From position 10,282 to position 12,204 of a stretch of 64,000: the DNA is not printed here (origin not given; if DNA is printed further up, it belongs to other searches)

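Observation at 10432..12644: Minimal lipoprotein-secretin + prepilin pair with no assembly machinery nearby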

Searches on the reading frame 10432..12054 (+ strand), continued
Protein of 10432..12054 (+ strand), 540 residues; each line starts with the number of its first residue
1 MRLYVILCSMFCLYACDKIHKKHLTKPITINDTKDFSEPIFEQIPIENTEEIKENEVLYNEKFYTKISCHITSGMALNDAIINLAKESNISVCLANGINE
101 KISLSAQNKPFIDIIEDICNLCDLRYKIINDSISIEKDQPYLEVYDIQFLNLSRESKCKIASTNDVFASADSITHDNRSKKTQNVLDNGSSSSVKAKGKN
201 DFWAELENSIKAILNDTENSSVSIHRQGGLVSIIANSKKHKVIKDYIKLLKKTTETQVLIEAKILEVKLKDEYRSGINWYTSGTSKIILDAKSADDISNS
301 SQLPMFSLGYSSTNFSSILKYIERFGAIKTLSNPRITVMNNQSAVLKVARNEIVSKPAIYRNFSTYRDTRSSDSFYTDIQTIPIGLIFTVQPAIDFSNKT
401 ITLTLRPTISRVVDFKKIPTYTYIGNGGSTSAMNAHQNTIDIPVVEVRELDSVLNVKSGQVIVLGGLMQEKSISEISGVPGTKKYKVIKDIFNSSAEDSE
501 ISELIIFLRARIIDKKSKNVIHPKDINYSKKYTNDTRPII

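Call 78: search_protein_families(library=pfam, proteins=[L040:7123-7545:+, L040:7545-8987:+, L040:9189-9917:-, L040:9992-11611:+, L040:11612-11842:+, L040:12000-13379:+, L040:13376-14164:+, L040:14161-18672:+, L040:5818-7038:+, L035:2318-3049:+], max_evalue=0.01)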
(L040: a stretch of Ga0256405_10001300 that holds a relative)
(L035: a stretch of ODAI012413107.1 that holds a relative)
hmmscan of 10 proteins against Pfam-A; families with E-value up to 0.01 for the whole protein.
L040:7123-7545:+ (140 aa): 0 families

L040:7545-8987:+ (480 aa): 8 families
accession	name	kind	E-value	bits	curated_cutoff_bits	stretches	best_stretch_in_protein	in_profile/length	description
PF00437.27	T2SSE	-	9.2e-95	317.8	24.9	1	146-466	12-363/370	Type II/IV secretion system protein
PF13173.12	AAA_14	-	4.9e-05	23.8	27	1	272-370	2-93/129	AAA domain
PF05157.20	MshEN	-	0.00019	21.8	23.1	1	54-136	1-81/90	MshEN domain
PF13401.12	AAA_22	-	0.00076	20.2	27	1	271-303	4-36/130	AAA domain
PF13604.12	AAA_30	-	0.00091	19.4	27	1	258-304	4-50/191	AAA domain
PF00448.28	SRP54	-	0.0025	17.9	22.7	0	274-304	3-33/196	SRP54-type protein, GTPase domain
PF13476.12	AAA_23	-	0.003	18.7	27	1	269-289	16-36/201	AAA domain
PF12775.13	AAA_7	-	0.0041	17.1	25.8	0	261-305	22-66/181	P-loop containing dynein motor region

L040:9189-9917:- (242 aa): 6 families
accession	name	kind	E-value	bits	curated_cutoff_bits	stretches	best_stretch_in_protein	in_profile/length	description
PF18912.6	DZR_2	-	2.2e-12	47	27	1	7-68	2-56/56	Double zinc ribbon domain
PF00156.33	Pribosyltran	-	6.4e-10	39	26.3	1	135-239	37-130/158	Phosphoribosyl transferase domain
PF02150.21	Zn_ribbon_RPB9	-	0.002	18.4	25.2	1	43-68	3-28/36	RNA polymerases M/15 Kd subunit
PF14681.12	UPRTase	-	0.0023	17.9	27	1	191-235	115-161/206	Uracil phosphoribosyltransferase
PF24390.1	PRTase-CE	-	0.0058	17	27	1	180-237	88-150/253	PRTase-CE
PF15609.12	PRTase_2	-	0.0093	16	28.8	0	194-231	117-155/188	Phosphoribosyl transferase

L040:9992-11611:+ (539 aa): 2 families
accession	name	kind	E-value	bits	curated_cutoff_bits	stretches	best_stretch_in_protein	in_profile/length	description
PF00263.26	Secretin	-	5.2e-26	91.7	27.5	1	327-515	2-167/169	Bacterial type II and III secretion system protein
PF07655.18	Secretin_N_2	-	2.7e-05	25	23.4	1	145-214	2-84/91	Secretin N-terminal domain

L040:11612-11842:+ (76 aa): 1 family
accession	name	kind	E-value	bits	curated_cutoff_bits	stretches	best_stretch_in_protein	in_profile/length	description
PF02609.21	Exonuc_VII_S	-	4.8e-19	68.6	24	1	19-69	1-51/52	Exonuclease VII small subunit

L040:12000-13379:+ (459 aa): 1 family
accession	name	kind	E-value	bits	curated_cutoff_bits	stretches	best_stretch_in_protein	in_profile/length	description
PF05936.17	T6SS_VasE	-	9.7e-34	117.3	23.4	1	27-388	1-365/429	Bacterial Type VI secretion, VC_A0110, EvfL, ImpJ, VasE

L040:13376-14164:+ (262 aa): 1 family
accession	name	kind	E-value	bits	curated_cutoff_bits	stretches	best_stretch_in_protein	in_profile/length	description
PF09850.14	DotU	-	1e-23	84.5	27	1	52-235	23-204/205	Type VI secretion system protein DotU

L040:14161-18672:+ (1503 aa): 1 family
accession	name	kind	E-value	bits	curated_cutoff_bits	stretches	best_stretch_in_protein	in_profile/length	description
PF14331.11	IcmF-related_N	-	1.1e-47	163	25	1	190-451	3-248/259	IcmF-related N-terminal domain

L040:5818-7038:+ (406 aa): 3 families
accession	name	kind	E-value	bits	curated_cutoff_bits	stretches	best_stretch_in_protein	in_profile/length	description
PF07690.21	MFS_1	-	5.5e-51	173.9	33.4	2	17-362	3-346/347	Major Facilitator Superfamily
PF01306.25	LacY_symp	-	9.2e-05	21.8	24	1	27-235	24-238/413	LacY proton/sugar symporter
PF05977.19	MFS_3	-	0.00073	18.5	27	0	271-397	60-189/524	Transmembrane secretion effector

L035:2318-3049:+ (243 aa): 0 families

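Call 83: search_protein_families(library=ncbifam, proteins=[L063:9785-11521:+, L055:9992-11578:+, L022:9731-11596:+, L058:9746-11557:+, L040:9992-11611:+, L003:9944-11611:+, L040:7545-8987:+, L022:14919-15746:+, L035:2318-3049:+, L035:1664-2314:+], max_evalue=0.001)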
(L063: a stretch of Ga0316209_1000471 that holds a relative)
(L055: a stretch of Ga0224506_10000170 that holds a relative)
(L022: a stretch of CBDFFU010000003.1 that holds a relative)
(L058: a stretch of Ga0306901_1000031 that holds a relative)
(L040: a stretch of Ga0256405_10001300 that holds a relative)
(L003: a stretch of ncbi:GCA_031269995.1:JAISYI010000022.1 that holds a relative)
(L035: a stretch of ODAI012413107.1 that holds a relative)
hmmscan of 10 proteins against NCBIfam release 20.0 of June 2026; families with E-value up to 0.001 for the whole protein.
L063:9785-11521:+ (578 aa): 9 families
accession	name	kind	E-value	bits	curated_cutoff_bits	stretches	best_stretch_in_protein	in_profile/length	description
TIGR02519.1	pilus_MshL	equivalog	9.6e-76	254.6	250.2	1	249-531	1-290/290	pilus (MSHA type) biogenesis protein MshL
TIGR02517.1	type_II_gspD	equivalog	1.2e-50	172.7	351.35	1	165-533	257-592/600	type II secretion system secretin GspD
TIGR02515.1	IV_pilus_PilQ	subfamily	7.5e-36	124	284.35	1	235-531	123-427/428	type IV pilus secretin PilQ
TIGR02516.1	type_III_yscC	equivalog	3e-34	118.4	238.45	1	238-532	190-462/463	type III secretion system outer membrane ring subunit SctC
NF010083.0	PRK13568.1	equivalog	1.5e-28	99.7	554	1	228-532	137-418/419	DNA uptake porin HofQ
NF007851.2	PRK10560.1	exception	1.5e-24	86.6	598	1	246-532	143-410/412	DNA uptake porin HofQ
NF011873.0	PRK15346.1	equivalog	2e-22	79.5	524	1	246-525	234-487/499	EscC/YscC/HrcC family type III secretion system outer membrane ring protein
TIGR02520.1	pilus_B_mal_scr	equivalog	8e-22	77.4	287.65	1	143-530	157-513/513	PilN family type IVB pilus formation outer membrane protein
NF042912.1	Amuc_1098_fam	equivalog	5.4e-19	67.7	750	1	459-531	724-796/805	Amuc_1098 family type IV pilus outer membrane protein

L055:9992-11578:+ (528 aa): 9 families
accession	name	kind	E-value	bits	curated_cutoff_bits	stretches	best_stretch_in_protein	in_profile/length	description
TIGR02519.1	pilus_MshL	equivalog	2.9e-77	259.5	250.2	1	225-501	2-290/290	pilus (MSHA type) biogenesis protein MshL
TIGR02517.1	type_II_gspD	equivalog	1e-45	156.4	351.35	1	164-505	271-594/600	type II secretion system secretin GspD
TIGR02516.1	type_III_yscC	equivalog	5.8e-38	130.6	238.45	1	203-502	180-462/463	type III secretion system outer membrane ring subunit SctC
TIGR02515.1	IV_pilus_PilQ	subfamily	4.2e-35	121.6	284.35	2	310-502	255-428/428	type IV pilus secretin PilQ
NF010083.0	PRK13568.1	equivalog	7.7e-27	94.1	554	1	223-502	153-418/419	DNA uptake porin HofQ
NF011873.0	PRK15346.1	equivalog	3.6e-25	88.6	524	1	242-501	253-494/499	EscC/YscC/HrcC family type III secretion system outer membrane ring protein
TIGR02520.1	pilus_B_mal_scr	equivalog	1.8e-20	73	287.65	1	107-477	130-493/513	PilN family type IVB pilus formation outer membrane protein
NF007851.2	PRK10560.1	exception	5.5e-17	61.7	598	1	226-502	148-410/412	DNA uptake porin HofQ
NF042912.1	Amuc_1098_fam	equivalog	1.3e-13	49.9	750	1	375-501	656-796/805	Amuc_1098 family type IV pilus outer membrane protein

L022:9731-11596:+ (621 aa): 9 families
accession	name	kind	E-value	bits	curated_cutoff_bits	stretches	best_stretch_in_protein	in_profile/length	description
TIGR02519.1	pilus_MshL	equivalog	1.2e-70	237.8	250.2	1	304-596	1-290/290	pilus (MSHA type) biogenesis protein MshL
TIGR02517.1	type_II_gspD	equivalog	1.5e-39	136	351.35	1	241-599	234-593/600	type II secretion system secretin GspD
TIGR02515.1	IV_pilus_PilQ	subfamily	7.7e-25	87.7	284.35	1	323-596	156-427/428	type IV pilus secretin PilQ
TIGR02520.1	pilus_B_mal_scr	equivalog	1.9e-19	69.6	287.65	1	307-590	242-508/513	PilN family type IVB pilus formation outer membrane protein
TIGR02516.1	type_III_yscC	equivalog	2.2e-19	69.4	238.45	1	336-597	232-462/463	type III secretion system outer membrane ring subunit SctC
NF007851.2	PRK10560.1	exception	3.8e-15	55.6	598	2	529-595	342-408/412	DNA uptake porin HofQ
NF042912.1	Amuc_1098_fam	equivalog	1.7e-13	49.5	750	1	473-598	663-798/805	Amuc_1098 family type IV pilus outer membrane protein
NF010083.0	PRK13568.1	equivalog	4.1e-13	48.9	554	1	328-595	178-416/419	DNA uptake porin HofQ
NF011873.0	PRK15346.1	equivalog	2.2e-10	39.8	524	1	328-597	262-495/499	EscC/YscC/HrcC family type III secretion system outer membrane ring protein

L058:9746-11557:+ (603 aa): 9 families
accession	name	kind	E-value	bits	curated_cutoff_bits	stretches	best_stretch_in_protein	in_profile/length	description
TIGR02519.1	pilus_MshL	equivalog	7.4e-63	212.3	250.2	1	284-577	2-289/290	pilus (MSHA type) biogenesis protein MshL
TIGR02517.1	type_II_gspD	equivalog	3.6e-30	105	351.35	1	249-579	270-591/600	type II secretion system secretin GspD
TIGR02515.1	IV_pilus_PilQ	subfamily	1.1e-24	87.2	284.35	1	504-573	353-422/428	type IV pilus secretin PilQ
TIGR02516.1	type_III_yscC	equivalog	1e-17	63.9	238.45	1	292-578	210-461/463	type III secretion system outer membrane ring subunit SctC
NF042912.1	Amuc_1098_fam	equivalog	1.2e-15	56.7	750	1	449-578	665-796/805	Amuc_1098 family type IV pilus outer membrane protein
NF010083.0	PRK13568.1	equivalog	8.3e-15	54.5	554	1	512-578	351-417/419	DNA uptake porin HofQ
NF007851.2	PRK10560.1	exception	3.2e-13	49.3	598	1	511-578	342-409/412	DNA uptake porin HofQ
NF011873.0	PRK15346.1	equivalog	3.2e-12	45.9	524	1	506-576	422-492/499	EscC/YscC/HrcC family type III secretion system outer membrane ring protein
TIGR02520.1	pilus_B_mal_scr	equivalog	3.2e-12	45.8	287.65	1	287-545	243-485/513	PilN family type IVB pilus formation outer membrane protein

L040:9992-11611:+ (539 aa): 9 families
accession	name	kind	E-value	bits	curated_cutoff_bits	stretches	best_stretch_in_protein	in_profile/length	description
TIGR02519.1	pilus_MshL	equivalog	6.6e-59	199.3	250.2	1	216-514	1-288/290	pilus (MSHA type) biogenesis protein MshL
TIGR02517.1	type_II_gspD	equivalog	4.1e-26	91.6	351.35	1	227-512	314-586/600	type II secretion system secretin GspD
TIGR02520.1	pilus_B_mal_scr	equivalog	1e-23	83.7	287.65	1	111-482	129-484/513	PilN family type IVB pilus formation outer membrane protein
TIGR02515.1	IV_pilus_PilQ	subfamily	5.8e-20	71.7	284.35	1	69-512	4-423/428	type IV pilus secretin PilQ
NF042912.1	Amuc_1098_fam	equivalog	1.3e-12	46.6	750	2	385-516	660-796/805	Amuc_1098 family type IV pilus outer membrane protein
NF010083.0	PRK13568.1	equivalog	2.9e-11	42.8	554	1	443-516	344-417/419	DNA uptake porin HofQ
TIGR02516.1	type_III_yscC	equivalog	3e-10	39.2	238.45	1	249-515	233-460/463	type III secretion system outer membrane ring subunit SctC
NF011873.0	PRK15346.1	equivalog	6.7e-07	28.4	524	1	251-517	272-495/499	EscC/YscC/HrcC family type III secretion system outer membrane ring protein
NF007851.2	PRK10560.1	exception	8.7e-07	28.1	598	1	448-515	341-408/412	DNA uptake porin HofQ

L003:9944-11611:+ (555 aa): 9 families
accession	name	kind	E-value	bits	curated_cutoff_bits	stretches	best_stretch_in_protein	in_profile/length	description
TIGR02519.1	pilus_MshL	equivalog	2.3e-49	168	250.2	1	241-526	1-290/290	pilus (MSHA type) biogenesis protein MshL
TIGR02520.1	pilus_B_mal_scr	equivalog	8.3e-24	84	287.65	1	127-520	130-508/513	PilN family type IVB pilus formation outer membrane protein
TIGR02517.1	type_II_gspD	equivalog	2.3e-20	72.7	351.35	1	216-532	301-596/600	type II secretion system secretin GspD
TIGR02515.1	IV_pilus_PilQ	subfamily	1.4e-19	70.4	284.35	2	82-308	2-203/428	type IV pilus secretin PilQ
NF042912.1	Amuc_1098_fam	equivalog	4e-12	45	750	1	394-532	661-802/805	Amuc_1098 family type IV pilus outer membrane protein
TIGR02516.1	type_III_yscC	equivalog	7.8e-10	37.9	238.45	1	258-526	215-461/463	type III secretion system outer membrane ring subunit SctC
NF011873.0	PRK15346.1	equivalog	1.8e-09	36.9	524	1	257-524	251-492/499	EscC/YscC/HrcC family type III secretion system outer membrane ring protein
NF010083.0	PRK13568.1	equivalog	7.1e-06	25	554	0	460-526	348-417/419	DNA uptake porin HofQ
NF007851.2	PRK10560.1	exception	9.1e-05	21.4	598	0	83-150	23-89/412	DNA uptake porin HofQ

L040:7545-8987:+ (480 aa): 19 families
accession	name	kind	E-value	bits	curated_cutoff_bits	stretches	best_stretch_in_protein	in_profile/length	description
TIGR02533.1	type_II_gspE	equivalog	8.2e-101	338.1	630.25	1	146-409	113-381/486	type II secretion system ATPase GspE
TIGR02538.1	type_IV_pilB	equivalog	1.2e-100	337.8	675.65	2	146-409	185-454/564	type IV-A pilus assembly ATPase PilB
NF007755.0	PRK10436.1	equivalog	1.7e-86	290.7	617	1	128-409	70-357/465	type II secretion system protein GspE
NF041000.1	ATPase_ComGA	equivalog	1.3e-78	263.7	300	1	148-408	2-266/267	competence type IV pilus ATPase ComGA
NF053534.1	T4PilAsmATPsTfpB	equivalog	1.8e-77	261.1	850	1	149-409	208-474/584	type IV pilus assembly ATPase TfpB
TIGR01420.1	pilT_fam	subfamily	1.1e-56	192.5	319.1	1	146-435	2-296/343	PilT/PilU family type 4a pilus ATPase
TIGR02525.1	plasmid_TraJ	equivalog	8.3e-29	100.7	368.3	1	269-431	146-321/372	plasmid transfer ATPase TraJ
TIGR02524.1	dot_icm_DotB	equivalog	1.9e-22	79.9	463.3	1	270-466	132-345/358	Dot/Icm type IV secretion system ATPase DotB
NF058587.1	archaellum_moto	equivalog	2.6e-21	76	550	1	234-431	236-443/527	archaellum flagellar ATPase motor FlaI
TIGR02788.1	VirB11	equivalog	2.2e-16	59.7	249.95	1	263-387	136-265/308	P-type DNA transfer ATPase VirB11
TIGR02782.1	TrbB_P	equivalog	6.8e-16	58.4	304.55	1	258-424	123-293/303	P-type conjugative transfer ATPase TrbB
NF053672.1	bindosome_BasE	exception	9.3e-15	54.3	1000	1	250-441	248-448/512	bindosome assembly system ATPase subunit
NF010425.0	PRK13851.1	equivalog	4e-11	42.4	461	1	261-384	151-280/344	type IV secretion system protein VirB11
NF010407.0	PRK13833.1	subfamily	5.8e-11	42.4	499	1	271-424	143-300/323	conjugal transfer protein TrbB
TIGR03819.1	heli_sec_ATPase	hypoth_equivalog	3.4e-10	39.6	373.15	1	234-384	139-297/340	TadA family conjugal transfer-associated ATPase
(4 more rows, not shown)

L022:14919-15746:+ (275 aa): 4 families
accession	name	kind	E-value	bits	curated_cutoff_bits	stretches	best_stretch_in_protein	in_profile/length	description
NF007862.0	PRK10574.1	equivalog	2.4e-05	24.5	138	1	23-118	3-97/145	prepilin peptidase-dependent pilin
TIGR01708.2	typeII_sec_gspH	equivalog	5.7e-05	23.2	80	1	24-73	1-48/169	type II secretion system minor pseudopilin GspH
TIGR01710.1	typeII_sec_gspG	equivalog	0.00013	22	88.85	1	26-78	2-55/134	type II secretion system major pseudopilin GspG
TIGR02532.1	IV_pilin_GFxxxE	domain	0.00016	21.4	16.3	1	24-46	1-23/24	prepilin-type N-terminal cleavage/methylation domain-containing protein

L035:2318-3049:+ (243 aa): 0 families

L035:1664-2314:+ (216 aa): 1 family
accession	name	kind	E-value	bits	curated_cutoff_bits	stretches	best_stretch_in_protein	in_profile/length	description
TIGR02532.1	IV_pilin_GFxxxE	domain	2.7e-05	23.8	16.3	1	13-33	2-22/24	prepilin-type N-terminal cleavage/methylation domain-containing protein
